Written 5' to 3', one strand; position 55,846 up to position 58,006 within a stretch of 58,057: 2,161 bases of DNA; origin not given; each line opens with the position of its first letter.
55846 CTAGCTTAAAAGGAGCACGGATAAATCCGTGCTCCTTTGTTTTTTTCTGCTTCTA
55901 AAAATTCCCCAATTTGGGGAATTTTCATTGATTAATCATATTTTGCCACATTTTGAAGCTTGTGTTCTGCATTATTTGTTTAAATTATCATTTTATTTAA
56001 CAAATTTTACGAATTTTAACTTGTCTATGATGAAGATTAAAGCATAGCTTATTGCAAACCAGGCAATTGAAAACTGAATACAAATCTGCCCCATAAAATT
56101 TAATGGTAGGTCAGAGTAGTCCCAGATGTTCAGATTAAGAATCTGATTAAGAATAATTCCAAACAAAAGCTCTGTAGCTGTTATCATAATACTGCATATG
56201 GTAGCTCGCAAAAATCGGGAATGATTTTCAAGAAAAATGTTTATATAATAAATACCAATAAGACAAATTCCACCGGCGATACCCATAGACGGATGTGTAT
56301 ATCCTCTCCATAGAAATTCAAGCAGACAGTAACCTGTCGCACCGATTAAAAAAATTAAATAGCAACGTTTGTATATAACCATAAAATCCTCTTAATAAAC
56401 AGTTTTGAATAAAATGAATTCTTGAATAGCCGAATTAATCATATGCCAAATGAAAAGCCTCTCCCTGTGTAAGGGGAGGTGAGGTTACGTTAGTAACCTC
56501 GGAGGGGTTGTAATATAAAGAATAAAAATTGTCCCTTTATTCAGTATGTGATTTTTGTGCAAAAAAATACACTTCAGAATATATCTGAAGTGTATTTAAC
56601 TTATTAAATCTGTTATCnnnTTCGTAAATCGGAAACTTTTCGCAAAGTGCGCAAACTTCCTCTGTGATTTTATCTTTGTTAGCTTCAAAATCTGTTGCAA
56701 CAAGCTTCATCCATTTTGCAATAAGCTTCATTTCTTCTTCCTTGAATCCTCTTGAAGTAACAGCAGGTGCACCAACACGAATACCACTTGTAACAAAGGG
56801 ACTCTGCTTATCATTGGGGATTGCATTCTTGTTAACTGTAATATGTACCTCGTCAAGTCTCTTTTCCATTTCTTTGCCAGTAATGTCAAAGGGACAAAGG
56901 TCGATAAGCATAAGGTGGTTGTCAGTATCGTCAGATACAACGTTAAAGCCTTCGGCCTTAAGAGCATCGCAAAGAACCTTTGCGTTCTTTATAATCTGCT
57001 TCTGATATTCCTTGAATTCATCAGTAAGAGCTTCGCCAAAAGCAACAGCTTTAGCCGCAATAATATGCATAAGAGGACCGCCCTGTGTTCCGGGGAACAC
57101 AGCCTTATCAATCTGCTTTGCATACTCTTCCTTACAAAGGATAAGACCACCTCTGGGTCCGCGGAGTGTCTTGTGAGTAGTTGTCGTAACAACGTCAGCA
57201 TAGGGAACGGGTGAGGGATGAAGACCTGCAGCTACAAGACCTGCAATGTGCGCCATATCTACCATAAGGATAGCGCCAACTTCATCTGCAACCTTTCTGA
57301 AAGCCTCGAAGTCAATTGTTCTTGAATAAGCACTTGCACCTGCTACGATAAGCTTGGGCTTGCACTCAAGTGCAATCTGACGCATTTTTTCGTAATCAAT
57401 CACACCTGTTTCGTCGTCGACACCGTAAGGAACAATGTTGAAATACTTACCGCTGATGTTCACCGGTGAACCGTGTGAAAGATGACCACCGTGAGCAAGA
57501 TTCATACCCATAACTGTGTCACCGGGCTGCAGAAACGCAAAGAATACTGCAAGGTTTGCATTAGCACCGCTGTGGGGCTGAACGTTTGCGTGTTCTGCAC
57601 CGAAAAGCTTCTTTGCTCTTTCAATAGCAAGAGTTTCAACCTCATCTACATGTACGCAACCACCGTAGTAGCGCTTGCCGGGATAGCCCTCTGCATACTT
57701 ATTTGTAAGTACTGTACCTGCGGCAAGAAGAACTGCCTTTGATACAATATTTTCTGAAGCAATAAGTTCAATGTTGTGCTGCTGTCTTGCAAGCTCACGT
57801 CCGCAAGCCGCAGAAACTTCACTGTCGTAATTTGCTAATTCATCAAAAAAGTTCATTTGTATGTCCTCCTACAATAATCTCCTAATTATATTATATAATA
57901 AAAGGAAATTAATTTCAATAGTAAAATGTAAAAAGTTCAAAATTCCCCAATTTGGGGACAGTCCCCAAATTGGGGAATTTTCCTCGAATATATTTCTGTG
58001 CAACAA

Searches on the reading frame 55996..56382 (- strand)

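Call 28: search_protein_families(library=pfam, proteins=[window:55996-56382:-], max_evalue=0.00001)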
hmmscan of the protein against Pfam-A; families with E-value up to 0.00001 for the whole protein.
window:55996-56382:- (129 aa): 1 family
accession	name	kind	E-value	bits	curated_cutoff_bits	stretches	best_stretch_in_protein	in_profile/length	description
PF06541.16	ABC_trans_CmpB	-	1.9e-14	54.5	25.9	1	37-121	39-118/151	Putative ABC-transporter type IV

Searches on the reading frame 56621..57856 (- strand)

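Call 28: search_protein_families(library=pfam, proteins=[window:56621-57856:-], max_evalue=0.00001)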
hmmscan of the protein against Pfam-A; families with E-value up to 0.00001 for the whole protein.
window:56621-57856:- (412 aa): 3 families
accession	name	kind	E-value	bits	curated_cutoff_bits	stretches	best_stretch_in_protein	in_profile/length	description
PF00464.25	SHMT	-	3.6e-175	582.8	27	1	8-383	2-399/399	Serine hydroxymethyltransferase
PF00155.27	Aminotran_1_2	-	9.9e-15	55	19.7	1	70-366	44-349/361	Aminotransferase class I and II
PF01212.27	Beta_elim_lyase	-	2.4e-06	27.5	27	1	79-277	39-247/288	Beta-eliminating lyase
